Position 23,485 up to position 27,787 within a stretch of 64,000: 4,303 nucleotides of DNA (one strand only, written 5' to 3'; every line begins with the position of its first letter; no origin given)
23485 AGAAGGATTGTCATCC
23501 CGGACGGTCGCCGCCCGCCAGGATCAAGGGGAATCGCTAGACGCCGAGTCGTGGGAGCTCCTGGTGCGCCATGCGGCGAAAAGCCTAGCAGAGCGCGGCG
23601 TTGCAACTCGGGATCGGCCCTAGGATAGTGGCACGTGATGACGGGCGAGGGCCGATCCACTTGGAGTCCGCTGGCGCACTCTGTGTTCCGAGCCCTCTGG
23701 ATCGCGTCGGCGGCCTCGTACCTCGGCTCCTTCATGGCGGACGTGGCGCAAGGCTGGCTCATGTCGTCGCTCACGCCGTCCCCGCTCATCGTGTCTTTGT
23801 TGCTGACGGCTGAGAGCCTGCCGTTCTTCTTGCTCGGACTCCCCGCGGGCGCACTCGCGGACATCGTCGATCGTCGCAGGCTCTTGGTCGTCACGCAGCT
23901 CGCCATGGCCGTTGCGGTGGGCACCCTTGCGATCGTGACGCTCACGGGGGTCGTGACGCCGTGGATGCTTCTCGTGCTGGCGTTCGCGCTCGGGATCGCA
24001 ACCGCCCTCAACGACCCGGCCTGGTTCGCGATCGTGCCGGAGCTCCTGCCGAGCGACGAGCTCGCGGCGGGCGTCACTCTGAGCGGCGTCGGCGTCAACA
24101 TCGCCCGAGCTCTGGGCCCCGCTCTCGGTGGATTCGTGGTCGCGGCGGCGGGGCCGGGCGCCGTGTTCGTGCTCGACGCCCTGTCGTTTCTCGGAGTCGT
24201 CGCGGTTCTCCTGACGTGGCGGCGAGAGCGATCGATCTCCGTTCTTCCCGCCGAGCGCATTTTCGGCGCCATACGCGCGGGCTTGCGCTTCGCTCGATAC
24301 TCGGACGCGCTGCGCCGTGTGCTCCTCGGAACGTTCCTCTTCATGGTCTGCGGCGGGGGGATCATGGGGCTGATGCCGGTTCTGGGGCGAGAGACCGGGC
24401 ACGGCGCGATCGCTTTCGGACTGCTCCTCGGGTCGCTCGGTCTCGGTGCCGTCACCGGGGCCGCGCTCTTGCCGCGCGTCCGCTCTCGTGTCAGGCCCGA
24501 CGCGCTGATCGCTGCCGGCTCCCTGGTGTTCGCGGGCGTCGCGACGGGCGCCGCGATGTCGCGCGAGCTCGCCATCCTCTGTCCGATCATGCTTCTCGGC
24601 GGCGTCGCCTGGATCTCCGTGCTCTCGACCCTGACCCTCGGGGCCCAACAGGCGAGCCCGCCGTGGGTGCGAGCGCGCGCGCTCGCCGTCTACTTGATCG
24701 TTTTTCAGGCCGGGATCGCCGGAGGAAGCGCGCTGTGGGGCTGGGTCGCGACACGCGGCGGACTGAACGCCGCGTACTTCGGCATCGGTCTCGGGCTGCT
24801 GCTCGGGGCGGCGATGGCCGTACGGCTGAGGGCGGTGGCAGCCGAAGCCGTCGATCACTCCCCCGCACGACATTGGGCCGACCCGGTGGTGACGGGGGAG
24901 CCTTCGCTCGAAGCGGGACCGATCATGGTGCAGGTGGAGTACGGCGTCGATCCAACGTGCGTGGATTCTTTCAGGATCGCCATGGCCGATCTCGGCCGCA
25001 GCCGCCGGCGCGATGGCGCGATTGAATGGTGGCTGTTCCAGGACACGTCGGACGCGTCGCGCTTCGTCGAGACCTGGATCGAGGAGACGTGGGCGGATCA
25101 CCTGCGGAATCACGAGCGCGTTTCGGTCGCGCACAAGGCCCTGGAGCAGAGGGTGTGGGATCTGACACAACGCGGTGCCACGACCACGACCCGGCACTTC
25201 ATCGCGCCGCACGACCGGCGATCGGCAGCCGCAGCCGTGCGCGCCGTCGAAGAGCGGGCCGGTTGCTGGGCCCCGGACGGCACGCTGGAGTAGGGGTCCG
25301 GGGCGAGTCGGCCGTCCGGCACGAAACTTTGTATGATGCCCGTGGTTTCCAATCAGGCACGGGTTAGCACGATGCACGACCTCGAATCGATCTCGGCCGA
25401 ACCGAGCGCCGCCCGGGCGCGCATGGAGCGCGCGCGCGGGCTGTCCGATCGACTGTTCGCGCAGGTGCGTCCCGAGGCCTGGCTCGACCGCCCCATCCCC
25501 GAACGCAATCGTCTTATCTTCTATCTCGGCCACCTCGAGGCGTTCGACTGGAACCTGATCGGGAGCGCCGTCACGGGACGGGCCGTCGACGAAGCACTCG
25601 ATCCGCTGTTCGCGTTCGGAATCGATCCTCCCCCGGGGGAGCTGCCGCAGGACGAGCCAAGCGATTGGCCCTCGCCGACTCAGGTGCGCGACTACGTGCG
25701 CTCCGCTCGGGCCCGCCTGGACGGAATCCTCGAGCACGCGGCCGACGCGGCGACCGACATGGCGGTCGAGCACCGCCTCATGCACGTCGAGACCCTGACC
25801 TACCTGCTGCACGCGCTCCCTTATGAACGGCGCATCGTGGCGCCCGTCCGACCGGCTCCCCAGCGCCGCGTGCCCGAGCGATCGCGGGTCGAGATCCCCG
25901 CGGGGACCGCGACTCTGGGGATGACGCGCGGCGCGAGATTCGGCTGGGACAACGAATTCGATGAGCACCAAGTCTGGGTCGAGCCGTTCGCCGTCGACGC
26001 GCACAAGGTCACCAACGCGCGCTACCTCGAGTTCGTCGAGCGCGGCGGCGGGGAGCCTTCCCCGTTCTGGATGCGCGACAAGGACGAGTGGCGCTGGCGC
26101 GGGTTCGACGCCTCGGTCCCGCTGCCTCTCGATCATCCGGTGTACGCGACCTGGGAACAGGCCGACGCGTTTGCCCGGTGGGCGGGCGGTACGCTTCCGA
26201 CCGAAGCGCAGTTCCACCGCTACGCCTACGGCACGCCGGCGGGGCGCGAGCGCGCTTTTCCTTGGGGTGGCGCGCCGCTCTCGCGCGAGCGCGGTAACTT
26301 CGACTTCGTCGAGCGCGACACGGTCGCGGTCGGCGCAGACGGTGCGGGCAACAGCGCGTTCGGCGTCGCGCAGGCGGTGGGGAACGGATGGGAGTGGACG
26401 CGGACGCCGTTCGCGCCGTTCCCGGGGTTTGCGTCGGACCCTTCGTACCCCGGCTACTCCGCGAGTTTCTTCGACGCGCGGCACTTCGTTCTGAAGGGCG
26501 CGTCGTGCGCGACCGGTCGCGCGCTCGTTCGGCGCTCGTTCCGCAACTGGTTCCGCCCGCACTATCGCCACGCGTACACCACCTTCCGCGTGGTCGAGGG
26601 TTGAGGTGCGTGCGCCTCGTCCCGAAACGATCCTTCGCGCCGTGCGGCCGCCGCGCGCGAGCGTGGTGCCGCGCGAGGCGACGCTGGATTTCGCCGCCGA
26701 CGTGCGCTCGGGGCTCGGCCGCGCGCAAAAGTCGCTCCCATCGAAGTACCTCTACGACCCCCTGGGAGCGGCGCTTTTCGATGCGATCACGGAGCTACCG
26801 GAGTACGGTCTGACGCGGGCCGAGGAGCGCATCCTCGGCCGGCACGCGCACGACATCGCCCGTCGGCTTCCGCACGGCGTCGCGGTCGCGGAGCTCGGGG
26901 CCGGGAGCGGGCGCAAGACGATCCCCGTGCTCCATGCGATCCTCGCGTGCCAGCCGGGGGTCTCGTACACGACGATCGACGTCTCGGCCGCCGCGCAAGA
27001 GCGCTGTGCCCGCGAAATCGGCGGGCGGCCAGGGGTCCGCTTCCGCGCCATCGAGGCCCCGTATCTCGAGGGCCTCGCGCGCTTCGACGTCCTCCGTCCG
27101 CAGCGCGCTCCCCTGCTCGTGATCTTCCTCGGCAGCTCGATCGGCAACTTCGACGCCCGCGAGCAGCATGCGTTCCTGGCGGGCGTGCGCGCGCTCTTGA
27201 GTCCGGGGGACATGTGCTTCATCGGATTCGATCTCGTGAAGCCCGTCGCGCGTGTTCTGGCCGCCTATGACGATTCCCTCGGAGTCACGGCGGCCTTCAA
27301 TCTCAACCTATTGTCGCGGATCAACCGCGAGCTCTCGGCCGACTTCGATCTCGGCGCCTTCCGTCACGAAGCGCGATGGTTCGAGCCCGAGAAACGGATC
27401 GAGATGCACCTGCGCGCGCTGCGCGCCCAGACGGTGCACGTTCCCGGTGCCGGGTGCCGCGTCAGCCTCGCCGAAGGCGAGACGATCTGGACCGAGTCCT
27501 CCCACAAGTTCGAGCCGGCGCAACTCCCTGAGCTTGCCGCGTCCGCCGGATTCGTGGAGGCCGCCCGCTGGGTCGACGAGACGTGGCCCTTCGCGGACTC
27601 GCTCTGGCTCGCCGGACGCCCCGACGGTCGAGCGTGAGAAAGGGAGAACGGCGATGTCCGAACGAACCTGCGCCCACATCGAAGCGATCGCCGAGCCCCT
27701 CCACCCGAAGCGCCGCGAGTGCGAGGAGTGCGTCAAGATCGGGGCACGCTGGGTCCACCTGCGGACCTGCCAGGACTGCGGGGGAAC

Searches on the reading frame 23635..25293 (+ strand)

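Call 55: search_protein_families(library=pfam, proteins=[window:23635-25293:+], max_evalue=0.00001)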
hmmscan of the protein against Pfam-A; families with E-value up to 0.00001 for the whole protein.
window:23635-25293:+ (552 aa): 2 families
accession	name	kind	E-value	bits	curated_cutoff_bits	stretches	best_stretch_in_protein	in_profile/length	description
PF05977.19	MFS_3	-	1.7e-158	528.8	27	1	8-526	2-520/524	Transmembrane secretion effector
PF07690.21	MFS_1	-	4.9e-32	111.6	33.4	1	21-342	1-324/347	Major Facilitator Superfamily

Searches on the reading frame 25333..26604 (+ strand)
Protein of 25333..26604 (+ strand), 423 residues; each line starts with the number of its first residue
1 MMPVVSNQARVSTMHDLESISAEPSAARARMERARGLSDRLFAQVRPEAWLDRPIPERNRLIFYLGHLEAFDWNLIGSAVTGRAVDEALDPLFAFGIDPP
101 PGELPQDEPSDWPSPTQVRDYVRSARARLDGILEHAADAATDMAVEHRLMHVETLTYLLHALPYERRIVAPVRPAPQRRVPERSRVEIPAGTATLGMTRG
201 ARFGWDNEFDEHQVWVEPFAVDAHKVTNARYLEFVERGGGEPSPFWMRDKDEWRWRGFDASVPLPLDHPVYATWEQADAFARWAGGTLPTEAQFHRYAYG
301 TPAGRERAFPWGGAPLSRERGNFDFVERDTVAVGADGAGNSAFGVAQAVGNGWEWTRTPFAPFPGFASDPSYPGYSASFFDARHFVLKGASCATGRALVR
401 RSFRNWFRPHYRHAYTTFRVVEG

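Call 55: search_protein_families(library=pfam, proteins=[window:25333-26604:+], max_evalue=0.00001)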
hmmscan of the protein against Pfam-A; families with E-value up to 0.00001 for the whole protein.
window:25333-26604:+ (423 aa): 2 families
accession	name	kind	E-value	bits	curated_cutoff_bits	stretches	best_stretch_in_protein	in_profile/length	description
PF03781.23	FGE-sulfatase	-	5.4e-33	115.2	23.3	1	184-421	4-254/255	Sulfatase-modifying factor enzyme 1-like domain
PF12867.12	DinB_2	-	6.9e-08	33.4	24.8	1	31-155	2-108/128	DinB superfamily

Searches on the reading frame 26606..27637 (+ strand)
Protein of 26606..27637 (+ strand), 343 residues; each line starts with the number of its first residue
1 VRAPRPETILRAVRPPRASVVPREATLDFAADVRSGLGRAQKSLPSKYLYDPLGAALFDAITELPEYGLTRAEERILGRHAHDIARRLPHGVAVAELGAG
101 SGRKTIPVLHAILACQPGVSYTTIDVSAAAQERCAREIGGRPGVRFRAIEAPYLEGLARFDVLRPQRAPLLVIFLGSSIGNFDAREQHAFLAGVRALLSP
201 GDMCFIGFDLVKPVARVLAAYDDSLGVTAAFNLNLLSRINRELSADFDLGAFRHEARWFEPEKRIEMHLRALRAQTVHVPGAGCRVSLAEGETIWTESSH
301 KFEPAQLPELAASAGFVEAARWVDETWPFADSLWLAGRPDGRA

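Call 55: search_protein_families(library=pfam, proteins=[window:26606-27637:+], max_evalue=0.00001)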
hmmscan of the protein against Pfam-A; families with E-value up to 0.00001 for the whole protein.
window:26606-27637:+ (343 aa): 2 families
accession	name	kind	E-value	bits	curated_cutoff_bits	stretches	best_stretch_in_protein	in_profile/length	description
PF10017.15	Methyltransf_33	-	6.7e-91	305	23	1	29-334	1-302/304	Histidine-specific methyltransferase, SAM-dependent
PF08242.18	Methyltransf_12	-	4.2e-06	27.8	30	1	96-201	2-95/98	Methyltransferase domain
